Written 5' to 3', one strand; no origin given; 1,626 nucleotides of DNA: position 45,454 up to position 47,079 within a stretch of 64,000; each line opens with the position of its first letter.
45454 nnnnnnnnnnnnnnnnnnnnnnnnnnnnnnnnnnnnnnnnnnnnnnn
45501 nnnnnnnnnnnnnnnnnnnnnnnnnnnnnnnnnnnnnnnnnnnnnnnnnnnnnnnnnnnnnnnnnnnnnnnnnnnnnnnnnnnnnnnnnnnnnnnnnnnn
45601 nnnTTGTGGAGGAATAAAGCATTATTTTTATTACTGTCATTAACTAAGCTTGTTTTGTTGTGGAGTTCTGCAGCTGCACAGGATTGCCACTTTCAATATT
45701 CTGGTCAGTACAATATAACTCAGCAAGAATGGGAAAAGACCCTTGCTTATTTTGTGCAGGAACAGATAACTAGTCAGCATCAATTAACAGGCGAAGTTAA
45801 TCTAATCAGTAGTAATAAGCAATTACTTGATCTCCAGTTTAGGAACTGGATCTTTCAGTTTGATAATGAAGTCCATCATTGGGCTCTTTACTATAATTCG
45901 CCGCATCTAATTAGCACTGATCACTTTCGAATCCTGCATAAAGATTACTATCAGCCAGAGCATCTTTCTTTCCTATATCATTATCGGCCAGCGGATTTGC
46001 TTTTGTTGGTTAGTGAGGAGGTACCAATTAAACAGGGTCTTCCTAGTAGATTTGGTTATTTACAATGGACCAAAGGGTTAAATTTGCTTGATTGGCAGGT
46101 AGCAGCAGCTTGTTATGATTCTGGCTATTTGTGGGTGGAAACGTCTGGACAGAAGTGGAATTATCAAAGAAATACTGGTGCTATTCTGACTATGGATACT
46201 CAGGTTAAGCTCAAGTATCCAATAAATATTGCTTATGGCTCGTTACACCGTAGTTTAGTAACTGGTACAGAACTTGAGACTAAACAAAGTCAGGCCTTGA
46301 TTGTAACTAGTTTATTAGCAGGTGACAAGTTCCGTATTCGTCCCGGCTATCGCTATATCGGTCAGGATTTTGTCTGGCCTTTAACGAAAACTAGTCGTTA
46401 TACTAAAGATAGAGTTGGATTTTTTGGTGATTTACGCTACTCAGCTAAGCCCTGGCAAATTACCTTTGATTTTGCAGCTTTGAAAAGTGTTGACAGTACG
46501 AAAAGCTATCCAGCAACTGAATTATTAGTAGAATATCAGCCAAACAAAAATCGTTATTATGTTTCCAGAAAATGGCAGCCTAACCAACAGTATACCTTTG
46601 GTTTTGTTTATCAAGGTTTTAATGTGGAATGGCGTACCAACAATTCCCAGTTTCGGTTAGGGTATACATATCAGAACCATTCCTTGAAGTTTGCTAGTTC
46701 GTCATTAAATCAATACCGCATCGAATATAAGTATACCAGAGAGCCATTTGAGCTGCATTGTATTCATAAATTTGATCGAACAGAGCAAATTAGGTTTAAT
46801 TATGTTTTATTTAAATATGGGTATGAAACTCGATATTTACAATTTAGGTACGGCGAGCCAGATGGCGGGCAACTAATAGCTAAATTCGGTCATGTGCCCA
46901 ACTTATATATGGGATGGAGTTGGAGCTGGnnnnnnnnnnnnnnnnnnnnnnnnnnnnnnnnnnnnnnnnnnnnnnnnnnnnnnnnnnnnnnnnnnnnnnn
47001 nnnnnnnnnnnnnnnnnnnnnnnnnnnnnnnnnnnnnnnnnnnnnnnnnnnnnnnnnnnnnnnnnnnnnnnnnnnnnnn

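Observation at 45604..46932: Signal-peptide protein with outer-membrane beta-barrel character in a spore-former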

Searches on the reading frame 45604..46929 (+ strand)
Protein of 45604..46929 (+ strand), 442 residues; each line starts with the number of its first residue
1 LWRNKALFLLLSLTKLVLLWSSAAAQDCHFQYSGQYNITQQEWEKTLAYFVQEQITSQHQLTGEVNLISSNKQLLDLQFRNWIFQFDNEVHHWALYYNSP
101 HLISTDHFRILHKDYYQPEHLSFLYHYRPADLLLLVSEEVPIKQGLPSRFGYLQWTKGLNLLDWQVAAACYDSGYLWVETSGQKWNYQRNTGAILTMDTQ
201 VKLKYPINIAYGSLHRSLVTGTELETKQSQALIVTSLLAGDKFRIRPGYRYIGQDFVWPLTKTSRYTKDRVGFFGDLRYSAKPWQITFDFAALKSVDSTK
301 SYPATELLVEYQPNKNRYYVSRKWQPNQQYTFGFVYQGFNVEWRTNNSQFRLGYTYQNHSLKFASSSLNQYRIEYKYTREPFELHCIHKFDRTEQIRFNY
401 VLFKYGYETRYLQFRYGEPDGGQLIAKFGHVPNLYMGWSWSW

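Call 3: search_protein_families(library=pfam, proteins=[window:45604-46929:+], max_evalue=10)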
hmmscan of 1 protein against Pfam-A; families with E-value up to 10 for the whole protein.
window:45604-46929:+ (442 aa): 1 family
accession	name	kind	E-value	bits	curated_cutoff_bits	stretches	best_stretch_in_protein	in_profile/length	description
PF03682.18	UPF0158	-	0.25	11.8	21.1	1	38-99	65-124/157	Uncharacterised protein family (UPF0158)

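Call 4: search_protein_families(library=ncbifam, proteins=[window:45604-46929:+], max_evalue=10)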
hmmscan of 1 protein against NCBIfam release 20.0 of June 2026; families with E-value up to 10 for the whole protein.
window:45604-46929:+ (442 aa): 0 families

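Call 5: search_solved_structures(query=window:45604-46929:+, max_evalue=10)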
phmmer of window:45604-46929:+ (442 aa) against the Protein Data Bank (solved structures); distinct sequences matched with E-value up to 10: 0.

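Call 6: find_homologous_proteins(query=window:45604-46929:+, max_evalue=0.001)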
Query window:45604-46929:+ (442 aa): 2 proteins with E <= 0.001 among 4703 candidates.
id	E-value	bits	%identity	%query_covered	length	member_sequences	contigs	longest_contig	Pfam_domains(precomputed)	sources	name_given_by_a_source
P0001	0.0e+0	1031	100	100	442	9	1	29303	-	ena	-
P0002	2.1e-122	427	45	98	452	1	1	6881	-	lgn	-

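Call 9: find_encoding_contigs(protein=P0002, flank=10000)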
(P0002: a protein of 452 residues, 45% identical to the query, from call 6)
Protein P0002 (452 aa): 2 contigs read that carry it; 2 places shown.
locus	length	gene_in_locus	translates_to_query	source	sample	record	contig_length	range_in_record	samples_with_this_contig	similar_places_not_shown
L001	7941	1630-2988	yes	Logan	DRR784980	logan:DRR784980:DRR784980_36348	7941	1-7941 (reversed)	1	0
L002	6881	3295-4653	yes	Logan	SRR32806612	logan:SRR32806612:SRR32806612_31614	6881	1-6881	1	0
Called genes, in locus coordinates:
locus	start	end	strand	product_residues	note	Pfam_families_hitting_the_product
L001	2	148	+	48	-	?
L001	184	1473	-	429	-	PF06347:SH3_4 (weak), PF08239:SH3_3, PF00704:Glyco_hydro_18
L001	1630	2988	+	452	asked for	-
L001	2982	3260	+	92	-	PF05239:PRC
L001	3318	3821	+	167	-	PF11181:YflT (weak)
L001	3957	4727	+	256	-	PF01113:DapB_N, PF02629:CoA_binding (weak), PF05173:DapB_C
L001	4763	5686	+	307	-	PF16924:DpaA_N, PF02826:2-Hacid_dh_C (weak), PF01488:Shikimate_DH (weak), PF03807:F420_oxidored (faint)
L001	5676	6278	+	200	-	PF02441:Flavoprotein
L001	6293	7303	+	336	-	PF01118:Semialdhyde_dh, PF02774:Semialdhyde_dhC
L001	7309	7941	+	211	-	?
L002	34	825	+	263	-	PF01522:Polysacc_deac_1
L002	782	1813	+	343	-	PF01522:Polysacc_deac_1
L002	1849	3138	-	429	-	PF08239:SH3_3, PF00704:Glyco_hydro_18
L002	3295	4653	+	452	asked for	-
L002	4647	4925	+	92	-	PF05239:PRC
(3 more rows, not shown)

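Call 14: find_related_loci(query=A1, collection=genome_contigs, flank=10000)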
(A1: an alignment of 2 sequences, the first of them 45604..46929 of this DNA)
Query A1 (442 aa) in genome_contigs; peptide patterns used: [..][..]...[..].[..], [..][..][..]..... (x = any residue, [..] = any of these).
100 stretches matched a pattern, but none encodes a relative of the query by tblastn (E <= 1e-3).

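Call 16: predict_structure(alignment_id=A1)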
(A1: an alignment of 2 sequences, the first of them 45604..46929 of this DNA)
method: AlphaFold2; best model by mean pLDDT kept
length: 442 residues; sequences in the alignment: 2
mean_pLDDT: 28.2   pTM: 0.16
mean pLDDT of the five models: 28.2, 26.6, 26.6, 26.4, 24.4
residues with pLDDT >= 90: 0; 70-90: 0; 50-70: 17; < 50: 425
segments of 3 or more residues with pLDDT < 50: 20-442
pLDDT, mean of each block of 10 residues (from residue 1): 57 57 34 27 31 27 24 25 28 27 27 30 28 27 26 26 26 31 32 25 26 22 22 22 23 21 23 24 27 29 27 25 29 28 30 30 30 27 29 28 27 28 28 25 21
secondary structure, 60 per line:
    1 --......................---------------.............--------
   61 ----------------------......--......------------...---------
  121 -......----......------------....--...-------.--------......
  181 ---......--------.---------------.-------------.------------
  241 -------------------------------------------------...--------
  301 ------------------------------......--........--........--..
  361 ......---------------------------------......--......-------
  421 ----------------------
elements in order: H3-24 H40-52 E83-88 E91-96 E109-111 E122-127 E132-137 H150-153 E175-180 E184-189 E331-336 E339-346 E349-356 E359-366 E400-405 E408-413

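Call 18: search_protein_representatives(alignment_id=A1)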
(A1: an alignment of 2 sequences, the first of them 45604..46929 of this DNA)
Query: 2 sequences, 452 profile positions. Proteins with E-value up to 0.001 (for the whole library): 27; up to 1e-10: 15; up to 1e-30: 9. The best 27 are listed.
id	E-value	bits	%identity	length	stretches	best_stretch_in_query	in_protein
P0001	1.6e-262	887.3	-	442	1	1-452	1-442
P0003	3.3e-111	388.5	-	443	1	18-452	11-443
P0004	1.3e-99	350.3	-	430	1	20-452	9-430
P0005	3.7e-93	329.0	-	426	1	49-452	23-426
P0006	4.7e-92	325.4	-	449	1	9-452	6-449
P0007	5.2e-87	308.8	-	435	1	27-452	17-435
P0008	3.4e-77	276.4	-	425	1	24-452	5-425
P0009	4.1e-72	259.7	-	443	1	21-452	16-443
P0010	1.5e-66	241.3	-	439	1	17-452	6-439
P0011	3.6e-21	91.7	-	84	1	26-89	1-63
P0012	1.1e-19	86.8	-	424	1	24-450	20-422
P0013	2.0e-18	82.7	-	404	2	236-451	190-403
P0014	9.9e-17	77.1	-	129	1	12-130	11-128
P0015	3.3e-16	75.4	-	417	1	55-450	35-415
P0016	9.9e-13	63.9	-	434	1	176-451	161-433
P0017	1.4e-10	56.8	-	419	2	237-451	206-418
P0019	1.2e-07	47.1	-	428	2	278-436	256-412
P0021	7.6e-07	44.5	-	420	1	231-451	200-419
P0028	9.0e-04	34.4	-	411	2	242-451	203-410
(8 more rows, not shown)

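Call 20: find_homologous_proteins(query=A2, max_evalue=0.001)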
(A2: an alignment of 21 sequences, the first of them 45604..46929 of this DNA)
Query A2 (21 sequences) (442 aa, profile of the alignment): 3 proteins with E <= 0.001 among 8000 candidates.
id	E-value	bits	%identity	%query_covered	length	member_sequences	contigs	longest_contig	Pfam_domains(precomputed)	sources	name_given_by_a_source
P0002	9.3e-156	537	45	98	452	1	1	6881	-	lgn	-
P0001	1.7e-148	513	100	100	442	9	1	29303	-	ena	-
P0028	3.5e-116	407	45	5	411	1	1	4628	-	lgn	-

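Call 22: find_encoding_contigs(protein=P0003, flank=10000, max_places=3)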
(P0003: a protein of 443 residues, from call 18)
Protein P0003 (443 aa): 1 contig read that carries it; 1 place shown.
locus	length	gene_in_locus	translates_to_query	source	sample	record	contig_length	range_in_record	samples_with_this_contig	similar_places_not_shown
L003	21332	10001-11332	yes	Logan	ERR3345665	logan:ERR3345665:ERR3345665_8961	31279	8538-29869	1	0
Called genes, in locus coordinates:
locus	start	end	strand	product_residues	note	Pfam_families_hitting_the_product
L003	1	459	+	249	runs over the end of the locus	PF00072:Response_reg, PF08769:Spo0A_C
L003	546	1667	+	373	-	PF04263:TPK_catalytic (weak), PF12555:SteA-like_C (weak)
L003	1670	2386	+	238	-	PF11382:MctB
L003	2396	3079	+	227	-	PF00535:Glycos_transf_2, PF13641:Glyco_tranf_2_3 (weak)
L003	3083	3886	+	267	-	PF00953:Glycos_transf_4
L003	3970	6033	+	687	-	PF00270:DEAD (weak), PF04851:ResIII (faint), PF06733:DEAD_2, PF13307:Helicase_C_2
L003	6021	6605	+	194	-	PF01476:LysM, PF07486:Hydrolase_2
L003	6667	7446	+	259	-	PF01522:Polysacc_deac_1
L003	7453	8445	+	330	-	PF01522:Polysacc_deac_1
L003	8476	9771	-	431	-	PF08239:SH3_3, PF00704:Glyco_hydro_18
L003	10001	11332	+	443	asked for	-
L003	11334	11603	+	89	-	PF05239:PRC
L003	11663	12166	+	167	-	PF11181:YflT (weak)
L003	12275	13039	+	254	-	PF01113:DapB_N, PF05173:DapB_C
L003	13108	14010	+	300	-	PF16924:DpaA_N, PF01262:AlaDh_PNT_C (faint), PF02826:2-Hacid_dh_C, PF01488:Shikimate_DH (weak)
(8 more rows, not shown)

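Call 23: find_encoding_contigs(protein=P0028, flank=10000, max_places=3)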
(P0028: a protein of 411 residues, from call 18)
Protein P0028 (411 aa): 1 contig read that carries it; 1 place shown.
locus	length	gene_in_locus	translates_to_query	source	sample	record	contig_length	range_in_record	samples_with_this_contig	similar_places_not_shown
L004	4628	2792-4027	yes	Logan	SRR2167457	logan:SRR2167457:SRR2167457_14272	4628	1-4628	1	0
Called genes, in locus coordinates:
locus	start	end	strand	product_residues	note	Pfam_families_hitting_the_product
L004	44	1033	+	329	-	PF01522:Polysacc_deac_1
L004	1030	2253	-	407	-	PF08239:SH3_3 (weak), PF00704:Glyco_hydro_18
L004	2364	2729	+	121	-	PF08761:dUTPase_2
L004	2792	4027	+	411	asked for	-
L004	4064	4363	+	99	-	PF05239:PRC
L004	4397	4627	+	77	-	?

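Call 24: predict_structure(alignment_id=A2)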
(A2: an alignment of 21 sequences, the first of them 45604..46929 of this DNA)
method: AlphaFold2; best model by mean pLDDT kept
length: 442 residues; sequences in the alignment: 21
mean_pLDDT: 92.5   pTM: 0.80
mean pLDDT of the five models: 92.5, 92.0, 91.6, 91.3, 91.2
residues with pLDDT >= 90: 376; 70-90: 41; 50-70: 18; < 50: 7
segments of 3 or more residues with pLDDT < 50: 1-3, 20-23
pLDDT, mean of each block of 10 residues (from residue 1): 55 57 67 91 93 94 95 92 97 96 93 91 97 96 92 96 97 94 91 97 96 96 95 97 97 94 91 98 97 98 98 95 95 96 92 97 93 97 97 95 94 95 91 93 88
secondary structure, 60 per line:
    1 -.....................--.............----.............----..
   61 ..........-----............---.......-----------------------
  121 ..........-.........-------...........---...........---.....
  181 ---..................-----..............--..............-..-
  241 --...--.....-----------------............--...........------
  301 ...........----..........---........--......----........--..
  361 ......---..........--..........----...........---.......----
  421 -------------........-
elements in order: H2-22 E25-37 E42-54 E59-70 E76-87 E91-97 E121-127 E132-140 E148-158 E162-172 E176-180 E184-201 E207-220 E223-236 E243-245 E248-252 E270-281 E284-294 E301-311 E316-325 E329-336 E339-344 E349-356 E359-366 E370-379 E382-391 E396-406 E410-416 E434-441

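Call 28: fold_search(model_id=the predicted structure, library=pdb)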
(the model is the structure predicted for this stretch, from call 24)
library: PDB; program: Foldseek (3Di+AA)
matches with E <= 10: 815; with E <= 0.001: 191
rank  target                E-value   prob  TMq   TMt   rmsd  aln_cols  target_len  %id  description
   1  9fxb_D                1.5e-07  1.00  0.43  0.32  14.2       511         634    9  Cryo-EM structure of the type 1 pilus assembly platform as part of the FimI-bound chaperone-usher pilus complex (FimDH (released 2025-06-04)
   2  9fw9_D                2.3e-07  1.00  0.44  0.31  13.8       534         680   10  Cryo-EM structure of the type 1 pilus assembly platform as part of the FimA-bound chaperone-usher pilus complex (FimDH (released 2025-06-04)
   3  3rfz_B                2.6e-07  1.00  0.41  0.27  14.6       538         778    9  Crystal structure of the FimD usher bound to its cognate FimC:FimH substrate (released 2011-06-01)
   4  9fy9_D                3.0e-07  1.00  0.46  0.32  16.6       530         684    9  Cryo-EM structure of the type 1 chaperone-usher pilus FimD-tip complex (FimDHGFC) - Conformer 1 (released 2025-06-04)
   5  6cd2_C                3.6e-07  1.00  0.38  0.27  15.9       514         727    8  Crystal structure of the PapC usher bound to the chaperone-adhesin PapD-PapG (released 2018-10-03)
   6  2vqi_B                5.7e-07  1.00  0.38  0.36  15.1       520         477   11  Structure of the P pilus usher (PapC) translocation pore (released 2008-05-27)
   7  3ohn_B                6.0e-07  1.00  0.37  0.36  16.9       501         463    9  Crystal structure of the FimD translocation domain (released 2011-06-01)
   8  3rgn                  6.9e-07  1.00  0.43  0.36  12.1       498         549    6  Crystal structure of spin-labeled BtuB W371R1 (released 2011-10-26)
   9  3ohn_A                7.9e-07  1.00  0.37  0.36  14.0       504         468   10  Crystal structure of the FimD translocation domain (released 2011-06-01)
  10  2guf                  1.4e-06  1.00  0.44  0.37  12.3       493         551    6  In meso crystal structure of the cobalamin transporter, BtuB (released 2006-12-05)
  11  1nqe                  1.8e-06  1.00  0.45  0.38  12.0       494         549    6  OUTER MEMBRANE COBALAMIN TRANSPORTER (BTUB) FROM E. COLI (released 2003-04-29)
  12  1ujw_A                1.8e-06  1.00  0.44  0.36  13.1       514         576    7  Structure of the complex between BtuB and Colicin E3 Receptor binding domain (released 2003-11-25)
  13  9bog_D                2.1e-06  1.00  0.41  0.26  14.8       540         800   10  Structural basis for adhesin secretion by the outer-membrane usher in type 1 pili (released 2024-10-09)
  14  2vqi_A                2.5e-06  1.00  0.34  0.32  17.3       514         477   10  Structure of the P pilus usher (PapC) translocation pore (released 2008-05-27)
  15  9fxs_D                2.6e-06  1.00  0.43  0.32  14.5       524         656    9  Cryo-EM structure of the type 1 pilus complex including pilus rod and FimI-bound assembly platform after incorporation (released 2025-06-04)
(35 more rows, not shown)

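Call 42: find_encoding_contigs(protein=P0001, flank=10000, max_places=3)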
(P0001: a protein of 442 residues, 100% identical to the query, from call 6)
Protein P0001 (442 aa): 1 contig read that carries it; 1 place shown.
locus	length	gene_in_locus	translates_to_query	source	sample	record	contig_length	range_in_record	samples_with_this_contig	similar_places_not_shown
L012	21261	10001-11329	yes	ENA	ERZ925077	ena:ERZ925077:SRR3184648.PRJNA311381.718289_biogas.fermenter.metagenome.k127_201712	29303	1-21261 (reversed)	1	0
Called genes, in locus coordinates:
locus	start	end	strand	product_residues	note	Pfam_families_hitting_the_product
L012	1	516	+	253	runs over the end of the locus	PF00072:Response_reg, PF08769:Spo0A_C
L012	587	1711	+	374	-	PF04263:TPK_catalytic, PF12555:SteA-like_C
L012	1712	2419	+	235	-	PF11382:MctB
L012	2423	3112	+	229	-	PF00535:Glycos_transf_2, PF13641:Glyco_tranf_2_3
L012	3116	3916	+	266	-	PF00953:Glycos_transf_4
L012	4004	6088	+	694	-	PF04851:ResIII (faint), PF00270:DEAD (weak), PF06733:DEAD_2, PF13307:Helicase_C_2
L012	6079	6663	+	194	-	PF01476:LysM, PF07486:Hydrolase_2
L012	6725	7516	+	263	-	PF01522:Polysacc_deac_1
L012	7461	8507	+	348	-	PF01522:Polysacc_deac_1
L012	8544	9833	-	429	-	PF06347:SH3_4 (weak), PF08239:SH3_3, PF00704:Glyco_hydro_18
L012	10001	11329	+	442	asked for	-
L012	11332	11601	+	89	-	PF05239:PRC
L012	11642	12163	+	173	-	PF11181:YflT (weak)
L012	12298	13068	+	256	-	PF01113:DapB_N, PF02629:CoA_binding (weak), PF13380:CoA_binding_2 (faint), PF05173:DapB_C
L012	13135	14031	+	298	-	PF16924:DpaA_N, PF02826:2-Hacid_dh_C, PF01488:Shikimate_DH (weak)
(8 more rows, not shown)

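Call 43: find_encoding_contigs(protein=P0012, flank=10000, max_places=3)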
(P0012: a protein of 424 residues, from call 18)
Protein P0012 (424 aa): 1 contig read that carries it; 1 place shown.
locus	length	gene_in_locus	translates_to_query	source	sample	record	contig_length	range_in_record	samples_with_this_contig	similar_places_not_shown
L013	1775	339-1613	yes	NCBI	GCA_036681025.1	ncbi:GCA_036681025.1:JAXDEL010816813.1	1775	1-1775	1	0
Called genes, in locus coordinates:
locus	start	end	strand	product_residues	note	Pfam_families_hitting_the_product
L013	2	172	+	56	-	?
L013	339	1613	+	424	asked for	-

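Call 44: find_encoding_contigs(protein=P0006, flank=10000, max_places=2)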
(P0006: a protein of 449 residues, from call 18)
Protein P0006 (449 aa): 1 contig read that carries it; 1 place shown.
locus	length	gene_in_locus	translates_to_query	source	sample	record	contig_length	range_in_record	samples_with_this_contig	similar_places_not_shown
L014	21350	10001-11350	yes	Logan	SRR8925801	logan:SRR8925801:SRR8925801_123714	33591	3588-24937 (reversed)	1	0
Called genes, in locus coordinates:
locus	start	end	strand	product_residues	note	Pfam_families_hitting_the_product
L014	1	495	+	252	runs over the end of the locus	PF00072:Response_reg, PF08769:Spo0A_C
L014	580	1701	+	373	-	PF04263:TPK_catalytic (weak), PF12555:SteA-like_C (weak)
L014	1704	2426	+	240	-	PF11382:MctB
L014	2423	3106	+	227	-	PF00535:Glycos_transf_2, PF13641:Glyco_tranf_2_3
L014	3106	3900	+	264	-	PF00953:Glycos_transf_4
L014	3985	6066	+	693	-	PF04851:ResIII (faint), PF00270:DEAD (weak), PF06733:DEAD_2, PF13307:Helicase_C_2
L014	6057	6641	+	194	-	PF01476:LysM, PF07486:Hydrolase_2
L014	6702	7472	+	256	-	PF01522:Polysacc_deac_1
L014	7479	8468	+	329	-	PF01522:Polysacc_deac_1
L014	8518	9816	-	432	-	PF06347:SH3_4, PF08239:SH3_3, PF00704:Glyco_hydro_18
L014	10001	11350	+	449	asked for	-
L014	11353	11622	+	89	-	PF05239:PRC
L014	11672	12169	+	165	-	PF11181:YflT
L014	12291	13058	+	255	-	PF01113:DapB_N, PF05173:DapB_C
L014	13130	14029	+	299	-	PF16924:DpaA_N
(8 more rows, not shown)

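Call 45: find_encoding_contigs(protein=P0009, flank=10000, max_places=2)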
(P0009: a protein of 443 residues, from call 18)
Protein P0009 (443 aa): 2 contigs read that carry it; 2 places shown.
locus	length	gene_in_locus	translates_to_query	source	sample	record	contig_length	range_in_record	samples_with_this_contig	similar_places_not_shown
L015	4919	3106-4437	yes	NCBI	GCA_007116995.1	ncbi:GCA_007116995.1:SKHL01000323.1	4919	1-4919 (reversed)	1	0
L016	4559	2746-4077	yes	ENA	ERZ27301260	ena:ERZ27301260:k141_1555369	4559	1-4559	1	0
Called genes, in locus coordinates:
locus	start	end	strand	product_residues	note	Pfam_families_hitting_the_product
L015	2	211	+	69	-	?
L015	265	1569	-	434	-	PF06347:SH3_4 (weak), PF08239:SH3_3, PF00704:Glyco_hydro_18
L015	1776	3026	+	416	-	PF00675:Peptidase_M16, PF05193:Peptidase_M16_C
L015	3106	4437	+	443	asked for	-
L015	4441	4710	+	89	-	PF05239:PRC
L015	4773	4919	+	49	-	?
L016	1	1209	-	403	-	?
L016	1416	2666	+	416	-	PF00675:Peptidase_M16, PF05193:Peptidase_M16_C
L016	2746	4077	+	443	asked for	-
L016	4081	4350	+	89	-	PF05239:PRC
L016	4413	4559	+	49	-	?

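Call 46: find_encoding_contigs(protein=P0017, flank=10000, max_places=2)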
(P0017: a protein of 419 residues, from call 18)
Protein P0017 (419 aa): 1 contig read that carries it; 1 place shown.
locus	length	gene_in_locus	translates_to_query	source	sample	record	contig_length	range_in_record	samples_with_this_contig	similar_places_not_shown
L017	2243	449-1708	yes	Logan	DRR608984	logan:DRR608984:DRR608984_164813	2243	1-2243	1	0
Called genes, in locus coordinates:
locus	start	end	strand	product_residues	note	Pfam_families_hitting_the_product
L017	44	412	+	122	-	PF08761:dUTPase_2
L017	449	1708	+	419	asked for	-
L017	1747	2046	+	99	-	PF05239:PRC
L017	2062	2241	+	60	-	?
